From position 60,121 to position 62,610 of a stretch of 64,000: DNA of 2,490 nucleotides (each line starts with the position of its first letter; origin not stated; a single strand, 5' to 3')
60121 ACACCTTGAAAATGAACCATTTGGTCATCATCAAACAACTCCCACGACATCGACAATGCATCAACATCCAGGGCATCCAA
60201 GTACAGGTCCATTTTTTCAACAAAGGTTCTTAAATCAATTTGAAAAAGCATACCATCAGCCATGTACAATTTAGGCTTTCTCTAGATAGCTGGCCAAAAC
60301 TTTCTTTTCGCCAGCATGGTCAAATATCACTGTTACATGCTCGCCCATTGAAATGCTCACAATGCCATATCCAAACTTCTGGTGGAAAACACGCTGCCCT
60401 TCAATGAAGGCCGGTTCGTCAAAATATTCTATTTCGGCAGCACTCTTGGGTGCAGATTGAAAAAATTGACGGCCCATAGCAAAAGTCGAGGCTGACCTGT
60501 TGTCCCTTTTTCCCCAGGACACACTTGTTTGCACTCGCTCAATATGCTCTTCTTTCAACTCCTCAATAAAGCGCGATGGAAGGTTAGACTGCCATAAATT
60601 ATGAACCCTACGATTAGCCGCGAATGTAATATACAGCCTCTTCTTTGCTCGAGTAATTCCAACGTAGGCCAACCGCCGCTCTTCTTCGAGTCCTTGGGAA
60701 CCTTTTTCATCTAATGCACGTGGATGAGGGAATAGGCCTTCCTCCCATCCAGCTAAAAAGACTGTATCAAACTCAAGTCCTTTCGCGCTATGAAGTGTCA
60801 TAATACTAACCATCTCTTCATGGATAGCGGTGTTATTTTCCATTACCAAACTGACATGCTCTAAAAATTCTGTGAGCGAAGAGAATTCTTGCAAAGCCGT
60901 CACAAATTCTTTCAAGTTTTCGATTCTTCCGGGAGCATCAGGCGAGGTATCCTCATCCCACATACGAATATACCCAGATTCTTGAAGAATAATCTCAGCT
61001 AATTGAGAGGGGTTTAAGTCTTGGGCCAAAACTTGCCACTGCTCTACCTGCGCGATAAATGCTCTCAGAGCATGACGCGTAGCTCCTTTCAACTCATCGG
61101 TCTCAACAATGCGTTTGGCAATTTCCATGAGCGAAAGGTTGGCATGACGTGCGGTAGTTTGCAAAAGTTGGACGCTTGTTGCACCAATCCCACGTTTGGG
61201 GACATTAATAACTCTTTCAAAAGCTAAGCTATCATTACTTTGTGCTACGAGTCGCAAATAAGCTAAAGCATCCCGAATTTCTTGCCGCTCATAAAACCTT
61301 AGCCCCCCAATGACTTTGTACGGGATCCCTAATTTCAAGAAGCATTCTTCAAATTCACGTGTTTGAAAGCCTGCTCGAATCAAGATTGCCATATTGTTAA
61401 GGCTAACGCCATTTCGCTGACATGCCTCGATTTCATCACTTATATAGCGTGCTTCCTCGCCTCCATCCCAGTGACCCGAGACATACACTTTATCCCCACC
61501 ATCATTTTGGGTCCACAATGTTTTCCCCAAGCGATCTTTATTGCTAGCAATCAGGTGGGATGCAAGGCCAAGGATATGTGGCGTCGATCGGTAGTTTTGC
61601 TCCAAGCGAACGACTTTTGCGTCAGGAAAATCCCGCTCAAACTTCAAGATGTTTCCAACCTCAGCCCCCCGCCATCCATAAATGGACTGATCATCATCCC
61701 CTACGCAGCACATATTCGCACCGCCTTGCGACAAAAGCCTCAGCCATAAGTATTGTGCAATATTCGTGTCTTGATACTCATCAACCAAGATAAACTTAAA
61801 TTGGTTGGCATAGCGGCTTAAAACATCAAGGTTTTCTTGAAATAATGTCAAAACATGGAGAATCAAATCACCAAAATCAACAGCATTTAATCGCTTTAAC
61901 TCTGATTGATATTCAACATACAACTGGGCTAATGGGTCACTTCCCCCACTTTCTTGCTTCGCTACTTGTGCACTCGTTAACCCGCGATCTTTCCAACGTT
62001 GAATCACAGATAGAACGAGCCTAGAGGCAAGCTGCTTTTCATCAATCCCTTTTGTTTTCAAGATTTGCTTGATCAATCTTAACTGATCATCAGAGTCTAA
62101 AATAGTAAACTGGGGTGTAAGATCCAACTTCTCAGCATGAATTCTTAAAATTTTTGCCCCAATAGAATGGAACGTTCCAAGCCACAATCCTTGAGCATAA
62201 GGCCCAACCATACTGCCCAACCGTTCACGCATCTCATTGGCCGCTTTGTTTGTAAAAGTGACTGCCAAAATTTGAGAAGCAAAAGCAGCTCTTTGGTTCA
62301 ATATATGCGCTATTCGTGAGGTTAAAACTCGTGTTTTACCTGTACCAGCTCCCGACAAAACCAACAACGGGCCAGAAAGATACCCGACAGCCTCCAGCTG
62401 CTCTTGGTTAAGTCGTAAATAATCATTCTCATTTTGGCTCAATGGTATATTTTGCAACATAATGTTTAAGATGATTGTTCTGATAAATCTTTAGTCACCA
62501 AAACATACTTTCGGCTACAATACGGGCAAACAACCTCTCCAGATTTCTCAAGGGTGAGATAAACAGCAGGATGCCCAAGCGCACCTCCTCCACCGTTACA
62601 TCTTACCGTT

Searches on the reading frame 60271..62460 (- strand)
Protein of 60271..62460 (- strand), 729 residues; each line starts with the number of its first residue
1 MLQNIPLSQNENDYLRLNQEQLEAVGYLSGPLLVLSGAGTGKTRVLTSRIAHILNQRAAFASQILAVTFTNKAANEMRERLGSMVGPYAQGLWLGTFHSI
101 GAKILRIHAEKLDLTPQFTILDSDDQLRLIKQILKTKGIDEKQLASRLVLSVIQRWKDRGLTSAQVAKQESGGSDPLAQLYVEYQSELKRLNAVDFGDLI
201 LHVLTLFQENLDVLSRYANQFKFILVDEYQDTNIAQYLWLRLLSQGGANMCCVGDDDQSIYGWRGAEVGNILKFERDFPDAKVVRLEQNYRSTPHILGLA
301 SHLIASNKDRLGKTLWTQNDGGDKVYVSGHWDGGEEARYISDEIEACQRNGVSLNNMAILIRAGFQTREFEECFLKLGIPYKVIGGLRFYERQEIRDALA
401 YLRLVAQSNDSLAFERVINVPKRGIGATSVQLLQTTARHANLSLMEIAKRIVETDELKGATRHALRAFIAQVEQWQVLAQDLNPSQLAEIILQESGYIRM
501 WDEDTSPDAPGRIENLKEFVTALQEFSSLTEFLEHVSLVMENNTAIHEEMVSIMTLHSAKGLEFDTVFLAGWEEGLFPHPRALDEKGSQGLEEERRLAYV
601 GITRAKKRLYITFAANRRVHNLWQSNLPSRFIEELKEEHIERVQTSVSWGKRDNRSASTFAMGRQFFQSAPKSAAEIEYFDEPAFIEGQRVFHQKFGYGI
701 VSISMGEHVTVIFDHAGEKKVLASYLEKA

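Call 75: search_protein_families(library=pfam, proteins=[window:60271-62460:-], max_evalue=0.00001)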
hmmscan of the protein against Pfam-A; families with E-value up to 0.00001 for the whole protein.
window:60271-62460:- (729 aa): 6 families
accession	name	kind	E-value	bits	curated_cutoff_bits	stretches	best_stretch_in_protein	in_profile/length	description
PF00580.27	UvrD-helicase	-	1.2e-90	304.3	23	1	17-279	1-271/271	UvrD/REP helicase N-terminal domain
PF13361.12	UvrD_C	-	3.2e-72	244.3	25.6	1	284-614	1-348/350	UvrD-like helicase C-terminal domain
PF13245.12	AAA_19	-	1.9e-20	73.9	25.1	1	22-262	2-132/134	AAA domain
PF13538.12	UvrD_C_2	-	9e-10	38.7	27.4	0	586-611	26-51/52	UvrD-like helicase C-terminal domain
PF13604.12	AAA_30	-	6.2e-08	33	27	0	17-85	2-70/191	AAA domain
PF01443.25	Viral_helicase1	-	3.1e-06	27.6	21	0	543-611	169-226/228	Viral superfamily 1 RNA helicase core domain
